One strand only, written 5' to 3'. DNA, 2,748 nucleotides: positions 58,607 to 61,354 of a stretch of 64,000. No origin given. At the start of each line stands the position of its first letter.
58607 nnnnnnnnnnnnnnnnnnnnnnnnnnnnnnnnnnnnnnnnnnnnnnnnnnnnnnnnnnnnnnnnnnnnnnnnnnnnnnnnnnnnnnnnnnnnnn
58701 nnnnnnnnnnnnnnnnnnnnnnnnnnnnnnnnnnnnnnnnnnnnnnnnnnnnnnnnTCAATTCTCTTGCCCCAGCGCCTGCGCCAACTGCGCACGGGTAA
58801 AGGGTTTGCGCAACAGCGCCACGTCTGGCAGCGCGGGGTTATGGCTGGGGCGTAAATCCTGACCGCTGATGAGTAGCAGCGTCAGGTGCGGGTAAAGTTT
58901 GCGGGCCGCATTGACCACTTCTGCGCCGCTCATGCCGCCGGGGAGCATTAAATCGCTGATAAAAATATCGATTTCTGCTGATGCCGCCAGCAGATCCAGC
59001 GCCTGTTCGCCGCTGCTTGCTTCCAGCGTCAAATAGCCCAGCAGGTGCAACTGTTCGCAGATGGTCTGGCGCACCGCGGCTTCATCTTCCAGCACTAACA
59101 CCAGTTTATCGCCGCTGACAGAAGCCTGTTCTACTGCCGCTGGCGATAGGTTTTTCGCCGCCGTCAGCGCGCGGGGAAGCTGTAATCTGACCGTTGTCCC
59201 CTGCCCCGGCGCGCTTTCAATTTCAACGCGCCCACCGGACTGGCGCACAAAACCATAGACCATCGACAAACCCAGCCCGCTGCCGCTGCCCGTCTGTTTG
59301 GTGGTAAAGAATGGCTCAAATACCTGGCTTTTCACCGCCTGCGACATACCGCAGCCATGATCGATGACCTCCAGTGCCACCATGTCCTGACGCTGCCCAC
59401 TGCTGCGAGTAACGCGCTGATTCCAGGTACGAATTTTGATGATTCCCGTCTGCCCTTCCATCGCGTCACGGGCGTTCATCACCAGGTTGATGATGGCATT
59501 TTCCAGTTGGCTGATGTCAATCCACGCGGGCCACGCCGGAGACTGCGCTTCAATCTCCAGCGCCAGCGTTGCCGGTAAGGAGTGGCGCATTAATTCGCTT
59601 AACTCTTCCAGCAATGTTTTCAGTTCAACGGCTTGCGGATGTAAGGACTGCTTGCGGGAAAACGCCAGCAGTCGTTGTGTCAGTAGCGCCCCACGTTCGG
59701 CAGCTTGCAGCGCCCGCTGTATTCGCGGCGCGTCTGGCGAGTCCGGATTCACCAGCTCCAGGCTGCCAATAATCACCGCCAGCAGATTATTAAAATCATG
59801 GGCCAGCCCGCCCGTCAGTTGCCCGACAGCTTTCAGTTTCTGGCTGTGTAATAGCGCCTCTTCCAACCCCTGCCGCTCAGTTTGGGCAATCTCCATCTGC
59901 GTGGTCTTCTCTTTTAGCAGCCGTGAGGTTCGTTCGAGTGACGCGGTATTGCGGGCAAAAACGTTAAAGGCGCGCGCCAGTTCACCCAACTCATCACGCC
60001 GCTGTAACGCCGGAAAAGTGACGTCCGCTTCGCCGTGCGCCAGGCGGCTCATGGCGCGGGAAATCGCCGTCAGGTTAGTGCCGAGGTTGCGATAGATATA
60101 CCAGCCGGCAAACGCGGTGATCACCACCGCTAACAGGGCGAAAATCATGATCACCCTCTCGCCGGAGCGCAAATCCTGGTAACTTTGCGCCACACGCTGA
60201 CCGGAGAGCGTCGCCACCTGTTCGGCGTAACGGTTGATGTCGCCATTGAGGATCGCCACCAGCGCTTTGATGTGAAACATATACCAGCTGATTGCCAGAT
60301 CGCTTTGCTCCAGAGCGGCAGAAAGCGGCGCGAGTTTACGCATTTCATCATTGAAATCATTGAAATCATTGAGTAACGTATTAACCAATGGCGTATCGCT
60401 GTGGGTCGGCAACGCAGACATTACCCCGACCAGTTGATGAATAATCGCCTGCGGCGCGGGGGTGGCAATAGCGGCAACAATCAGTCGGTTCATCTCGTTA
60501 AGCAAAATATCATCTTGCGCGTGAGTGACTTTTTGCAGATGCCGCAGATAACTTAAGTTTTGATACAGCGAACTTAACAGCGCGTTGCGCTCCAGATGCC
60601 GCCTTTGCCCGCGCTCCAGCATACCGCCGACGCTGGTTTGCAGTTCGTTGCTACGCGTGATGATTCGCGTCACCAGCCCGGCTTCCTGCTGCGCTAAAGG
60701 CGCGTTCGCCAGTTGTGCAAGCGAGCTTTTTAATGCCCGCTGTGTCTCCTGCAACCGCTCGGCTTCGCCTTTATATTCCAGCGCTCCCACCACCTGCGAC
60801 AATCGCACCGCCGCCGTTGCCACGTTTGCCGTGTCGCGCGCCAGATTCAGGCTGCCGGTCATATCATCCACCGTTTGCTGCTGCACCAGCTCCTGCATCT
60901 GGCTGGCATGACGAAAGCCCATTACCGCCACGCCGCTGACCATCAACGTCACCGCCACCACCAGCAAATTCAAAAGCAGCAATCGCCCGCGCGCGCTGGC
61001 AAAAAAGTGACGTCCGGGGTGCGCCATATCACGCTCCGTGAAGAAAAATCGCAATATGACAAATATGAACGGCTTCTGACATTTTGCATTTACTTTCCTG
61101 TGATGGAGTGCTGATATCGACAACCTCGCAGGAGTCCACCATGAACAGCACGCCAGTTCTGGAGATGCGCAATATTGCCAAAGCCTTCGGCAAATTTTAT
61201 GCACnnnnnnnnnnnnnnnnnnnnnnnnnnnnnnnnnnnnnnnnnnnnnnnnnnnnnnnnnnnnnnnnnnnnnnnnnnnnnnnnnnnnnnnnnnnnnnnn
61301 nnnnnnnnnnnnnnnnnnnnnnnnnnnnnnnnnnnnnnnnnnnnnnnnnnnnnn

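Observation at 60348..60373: Near-perfect 9-bp tandem repeat (about 2.9 copies) inside the kinase sensor-domain coding sequence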

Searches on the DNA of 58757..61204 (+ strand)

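Call 4: search_dna_similar(query=window:58757-61204:+, collection=ecoli_genomes, mode=near, max_rows=30, rows=spread)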
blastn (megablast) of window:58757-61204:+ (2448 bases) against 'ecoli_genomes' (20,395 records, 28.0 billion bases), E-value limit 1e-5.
Records with a match: 410; places in all: 410; records where one place covers at least 80% of the query: 410.
Genomes with a match: 410 of 5426; with a place that covers at least 80% of the query: 410. Places per genome that has any: lowest 1, median 1, highest 1. On chromosomes: 410 places; on plasmids: 0.
Best place of each record, by identity: >=99% 366; 95-99% 43; 90-95% 1.
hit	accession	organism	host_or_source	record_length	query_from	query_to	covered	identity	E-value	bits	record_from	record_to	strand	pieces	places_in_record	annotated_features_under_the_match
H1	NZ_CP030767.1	Escherichia coli strain 2017C-4109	missing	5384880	1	2448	100%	100.0%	0e+0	4521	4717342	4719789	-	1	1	hybrid sensor histidine kinase/response regulator | sugar ABC transporter ATP-binding protein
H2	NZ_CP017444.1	Escherichia coli O157:H7 strain 8368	Cattle Hide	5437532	1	2448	100%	100.0%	0e+0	4521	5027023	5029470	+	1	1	hybrid sensor histidine kinase/response regulator | sugar ABC transporter ATP-binding protein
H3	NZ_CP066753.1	Escherichia coli O157:H7 strain ECP19-598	missing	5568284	1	2448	100%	100.0%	0e+0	4521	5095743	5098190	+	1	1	hybrid sensor histidine kinase/response regulator | sugar ABC transporter ATP-binding protein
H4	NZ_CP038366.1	Escherichia coli O157:H7 strain F6667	missing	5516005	1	2448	100%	100.0%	0e+0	4521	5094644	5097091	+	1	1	hybrid sensor histidine kinase/response regulator | sugar ABC transporter ATP-binding protein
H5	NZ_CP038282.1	Escherichia coli O157:H7 strain F8492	beef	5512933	1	2448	100%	100.0%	0e+0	4521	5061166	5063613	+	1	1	hybrid sensor histidine kinase/response regulator | sugar ABC transporter ATP-binding protein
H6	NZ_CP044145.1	Escherichia coli O157 strain AR-0428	missing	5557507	1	2448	100%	100.0%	0e+0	4521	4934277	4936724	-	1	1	hybrid sensor histidine kinase/response regulator | sugar ABC transporter ATP-binding protein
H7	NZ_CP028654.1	Escherichia coli strain 122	cattle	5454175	1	2448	100%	100.0%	0e+0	4521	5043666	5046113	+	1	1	hybrid sensor histidine kinase/response regulator | sugar ABC transporter ATP-binding protein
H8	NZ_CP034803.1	Escherichia coli strain 2009C-3554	missing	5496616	1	2448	100%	100.0%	0e+0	4521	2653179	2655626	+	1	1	hybrid sensor histidine kinase/response regulator | sugar ABC transporter ATP-binding protein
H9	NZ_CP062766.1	Escherichia coli O157:H7 strain Z866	Bovine Faeces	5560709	1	2448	100%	100.0%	0e+0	4521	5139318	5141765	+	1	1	hybrid sensor histidine kinase/response regulator | sugar ABC transporter ATP-binding protein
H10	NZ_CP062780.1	Escherichia coli O157:H7 strain Z1769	Bovine Faeces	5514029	1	2448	100%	100.0%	0e+0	4521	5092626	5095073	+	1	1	hybrid sensor histidine kinase/response regulator | sugar ABC transporter ATP-binding protein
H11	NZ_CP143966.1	Escherichia coli strain PNUSAE147324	missing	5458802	1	2448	100%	100.0%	0e+0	4521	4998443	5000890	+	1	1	hybrid sensor histidine kinase/response regulator | sugar ABC transporter ATP-binding protein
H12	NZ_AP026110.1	Escherichia coli strain CEC08123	Homo sapiens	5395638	1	2448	100%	100.0%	0e+0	4521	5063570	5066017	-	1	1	hybrid sensor histidine kinase/response regulator | sugar ABC transporter ATP-binding protein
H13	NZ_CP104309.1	Escherichia coli O157:H7 strain 380-94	Homo sapiens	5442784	1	2448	100%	100.0%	0e+0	4521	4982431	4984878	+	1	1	hybrid sensor histidine kinase/response regulator | sugar ABC transporter ATP-binding protein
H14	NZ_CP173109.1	Escherichia coli strain Xuzhou21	Homo sapiens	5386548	1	2448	100%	100.0%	0e+0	4521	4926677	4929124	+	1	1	hybrid sensor histidine kinase/response regulator | sugar ABC transporter ATP-binding protein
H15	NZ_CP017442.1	Escherichia coli O157:H7 strain 4276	Cattle Hide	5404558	1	2448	100%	100.0%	0e+0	4516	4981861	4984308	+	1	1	hybrid sensor histidine kinase/response regulator | sugar ABC transporter ATP-binding protein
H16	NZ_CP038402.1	Escherichia coli O157:H7 strain BB24-1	cattle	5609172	1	2448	100%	100.0%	0e+0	4516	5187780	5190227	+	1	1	hybrid sensor histidine kinase/response regulator | sugar ABC transporter ATP-binding protein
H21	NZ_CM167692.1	Escherichia coli strain NCCP 13892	Homo sapiens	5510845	1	2448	100%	99.6%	0e+0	4479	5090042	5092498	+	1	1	hybrid sensor histidine kinase/response regulator | sugar ABC transporter ATP-binding protein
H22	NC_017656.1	Escherichia coli O55:H7 str. RM12579 strain RM12579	Homo sapiens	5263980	1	2448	100%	99.6%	0e+0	4457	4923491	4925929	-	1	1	hybrid sensor histidine kinase/response regulator | sugar ABC transporter ATP-binding protein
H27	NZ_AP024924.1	Escherichia coli O145:H28 strain 16003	Homo sapiens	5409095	10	2446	100%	99.3%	0e+0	4403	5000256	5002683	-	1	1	hybrid sensor histidine kinase/response regulator | sugar ABC transporter ATP-binding protein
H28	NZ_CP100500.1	Escherichia coli strain LH50-c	Gallus gallus domesticus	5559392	1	2446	100%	98.2%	0e+0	4259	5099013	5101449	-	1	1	hybrid sensor histidine kinase/response regulator | sugar ABC transporter ATP-binding protein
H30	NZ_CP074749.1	Escherichia coli strain R32_14_1F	goat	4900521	10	2446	100%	93.7%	0e+0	3644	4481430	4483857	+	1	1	hybrid sensor histidine kinase/response regulator | sugar ABC transporter ATP-binding protein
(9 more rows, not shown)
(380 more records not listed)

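Call 7: get_annotated_region(hit=H2, flank=9000)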
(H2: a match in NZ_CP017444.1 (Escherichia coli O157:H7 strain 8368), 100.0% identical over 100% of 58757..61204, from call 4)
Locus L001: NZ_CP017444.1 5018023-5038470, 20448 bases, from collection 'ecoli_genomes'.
description: Escherichia coli O157:H7 strain 8368 chromosome, complete genome
organism: Escherichia coli O157:H7 strain 8368 (NCBI taxid 83334)
replicon: chromosome; assembly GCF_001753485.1
host: -; source: Cattle Hide; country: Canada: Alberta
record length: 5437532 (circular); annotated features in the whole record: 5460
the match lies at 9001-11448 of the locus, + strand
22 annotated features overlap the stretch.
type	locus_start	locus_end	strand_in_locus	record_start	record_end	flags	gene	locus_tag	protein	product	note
CDS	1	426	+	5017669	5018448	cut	phnE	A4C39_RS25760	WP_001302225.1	phosphonate ABC transporter, permease protein PhnE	-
CDS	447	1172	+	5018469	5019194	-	phnF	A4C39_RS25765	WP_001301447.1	phosphonate metabolism transcriptional regulator PhnF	-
CDS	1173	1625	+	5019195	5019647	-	phnG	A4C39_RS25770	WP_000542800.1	phosphonate C-P lyase system protein PhnG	-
CDS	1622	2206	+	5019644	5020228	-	phnH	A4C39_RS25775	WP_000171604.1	phosphonate C-P lyase system protein PhnH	-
CDS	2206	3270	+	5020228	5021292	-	phnI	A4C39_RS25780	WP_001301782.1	alpha-D-ribose 1-methylphosphonate 5-triphosphate synthase subunit PhnI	-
CDS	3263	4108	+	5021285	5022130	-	phnJ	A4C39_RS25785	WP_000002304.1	alpha-D-ribose 1-methylphosphonate 5-phosphate C-P-lyase PhnJ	-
CDS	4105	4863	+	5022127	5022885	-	phnK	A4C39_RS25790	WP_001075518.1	phosphonate C-P lyase system protein PhnK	-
CDS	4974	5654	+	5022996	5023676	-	phnL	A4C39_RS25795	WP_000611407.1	phosphonate C-P lyase system protein PhnL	-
CDS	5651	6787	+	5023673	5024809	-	phnM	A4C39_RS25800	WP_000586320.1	alpha-D-ribose 1-methylphosphonate 5-triphosphate diphosphatase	-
CDS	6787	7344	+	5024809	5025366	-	phnN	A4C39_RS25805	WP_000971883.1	ribose 1,5-bisphosphokinase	-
CDS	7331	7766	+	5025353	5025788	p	phnO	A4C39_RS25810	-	aminoalkylphosphonate N-acetyltransferase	frameshifted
CDS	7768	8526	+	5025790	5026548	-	phnP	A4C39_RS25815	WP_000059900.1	phosphonate metabolism protein PhnP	-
CDS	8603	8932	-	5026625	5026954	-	yjdP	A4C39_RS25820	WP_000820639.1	DDRRRQL repeat protein YjdP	-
CDS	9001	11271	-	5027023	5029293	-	-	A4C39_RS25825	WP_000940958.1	hybrid sensor histidine kinase/response regulator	-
CDS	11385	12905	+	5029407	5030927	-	-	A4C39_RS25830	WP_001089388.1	sugar ABC transporter ATP-binding protein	-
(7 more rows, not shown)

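Call 8: get_annotated_region(hit=H21, flank=100)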
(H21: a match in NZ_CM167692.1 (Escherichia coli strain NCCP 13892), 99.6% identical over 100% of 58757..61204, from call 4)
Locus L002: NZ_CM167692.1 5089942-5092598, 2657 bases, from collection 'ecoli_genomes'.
description: Escherichia coli strain NCCP 13892 chromosome, whole genome shotgun sequence
organism: Escherichia coli strain NCCP 13892 (NCBI taxid 562)
replicon: chromosome; assembly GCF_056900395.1
host: Homo sapiens; source: stool; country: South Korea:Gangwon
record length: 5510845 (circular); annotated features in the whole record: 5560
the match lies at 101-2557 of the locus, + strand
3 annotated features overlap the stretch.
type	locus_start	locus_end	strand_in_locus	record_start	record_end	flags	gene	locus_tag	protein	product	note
CDS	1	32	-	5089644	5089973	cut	yjdP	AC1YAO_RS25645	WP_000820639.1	DDRRRQL repeat protein YjdP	-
CDS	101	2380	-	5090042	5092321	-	-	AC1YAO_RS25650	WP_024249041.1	hybrid sensor histidine kinase/response regulator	-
CDS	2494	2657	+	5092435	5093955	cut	-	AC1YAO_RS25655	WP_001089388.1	sugar ABC transporter ATP-binding protein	-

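Call 9: get_annotated_region(hit=H22, flank=100)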
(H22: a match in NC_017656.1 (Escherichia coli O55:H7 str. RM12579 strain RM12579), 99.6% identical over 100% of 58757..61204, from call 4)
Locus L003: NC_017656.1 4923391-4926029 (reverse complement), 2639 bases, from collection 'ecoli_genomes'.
description: Escherichia coli O55:H7 str. RM12579, complete sequence
organism: Escherichia coli O55:H7 str. RM12579 strain RM12579 (NCBI taxid 1048689)
replicon: chromosome; assembly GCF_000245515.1
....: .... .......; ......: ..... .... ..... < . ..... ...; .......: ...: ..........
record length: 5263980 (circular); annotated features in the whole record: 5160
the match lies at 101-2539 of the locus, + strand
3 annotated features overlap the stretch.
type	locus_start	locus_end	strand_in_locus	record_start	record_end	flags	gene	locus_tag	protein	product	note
CDS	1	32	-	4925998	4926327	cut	yjdP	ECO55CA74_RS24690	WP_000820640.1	DDRRRQL repeat protein YjdP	-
CDS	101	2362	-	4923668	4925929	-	-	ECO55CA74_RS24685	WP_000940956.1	hybrid sensor histidine kinase/response regulator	-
CDS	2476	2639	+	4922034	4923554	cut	-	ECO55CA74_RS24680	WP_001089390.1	sugar ABC transporter ATP-binding protein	-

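Call 10: get_annotated_region(hit=H30, flank=100)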
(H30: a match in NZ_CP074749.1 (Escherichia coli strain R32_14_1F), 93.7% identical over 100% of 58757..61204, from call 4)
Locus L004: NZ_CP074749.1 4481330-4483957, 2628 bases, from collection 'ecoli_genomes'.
description: Escherichia coli strain R32_14_1F chromosome, complete genome
organism: Escherichia coli strain R32_14_1F (NCBI taxid 562)
replicon: chromosome; assembly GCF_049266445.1
host: goat; source: missing; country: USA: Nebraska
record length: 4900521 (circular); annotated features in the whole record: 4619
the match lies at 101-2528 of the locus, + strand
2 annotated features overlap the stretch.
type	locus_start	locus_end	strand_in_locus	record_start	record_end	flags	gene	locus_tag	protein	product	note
CDS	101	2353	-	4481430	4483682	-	-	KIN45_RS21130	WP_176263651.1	hybrid sensor histidine kinase/response regulator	-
CDS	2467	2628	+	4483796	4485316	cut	-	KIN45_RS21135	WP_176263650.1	sugar ABC transporter ATP-binding protein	-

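Call 11: get_annotated_region(hit=H28, flank=100)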
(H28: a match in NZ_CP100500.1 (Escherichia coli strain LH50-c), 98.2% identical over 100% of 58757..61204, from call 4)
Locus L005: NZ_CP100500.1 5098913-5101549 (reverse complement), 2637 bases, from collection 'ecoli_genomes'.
description: Escherichia coli strain LH50-c chromosome, complete genome
organism: Escherichia coli strain LH50-c (NCBI taxid 562)
replicon: chromosome; assembly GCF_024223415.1
host: Gallus gallus domesticus; source: pooled poultry feces; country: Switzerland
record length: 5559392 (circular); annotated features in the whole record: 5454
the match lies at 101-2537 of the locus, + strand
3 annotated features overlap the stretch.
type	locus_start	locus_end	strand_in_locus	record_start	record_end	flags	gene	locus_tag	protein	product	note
CDS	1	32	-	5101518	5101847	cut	yjdP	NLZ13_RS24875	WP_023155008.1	DDRRRQL repeat protein YjdP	-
CDS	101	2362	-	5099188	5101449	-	-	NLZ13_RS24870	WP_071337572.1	hybrid sensor histidine kinase/response regulator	-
CDS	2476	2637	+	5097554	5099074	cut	-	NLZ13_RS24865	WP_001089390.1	sugar ABC transporter ATP-binding protein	-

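Call 12: get_annotated_region(hit=H27, flank=100)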
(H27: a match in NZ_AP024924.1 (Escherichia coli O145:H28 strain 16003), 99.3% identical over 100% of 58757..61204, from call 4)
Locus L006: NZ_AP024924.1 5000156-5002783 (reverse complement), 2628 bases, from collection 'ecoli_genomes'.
description: Escherichia coli O145:H28 strain 16003 chromosome, complete genome
organism: Escherichia coli O145:H28 strain 16003 (NCBI taxid 1078034)
replicon: chromosome; assembly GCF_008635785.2
host: Homo sapiens; source: -; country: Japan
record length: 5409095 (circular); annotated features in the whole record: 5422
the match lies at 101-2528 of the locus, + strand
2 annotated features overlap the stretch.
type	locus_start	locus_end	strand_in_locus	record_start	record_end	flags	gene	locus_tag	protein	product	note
CDS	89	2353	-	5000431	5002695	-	-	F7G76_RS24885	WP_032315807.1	hybrid sensor histidine kinase/response regulator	-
CDS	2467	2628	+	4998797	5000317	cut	-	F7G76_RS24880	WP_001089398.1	sugar ABC transporter ATP-binding protein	-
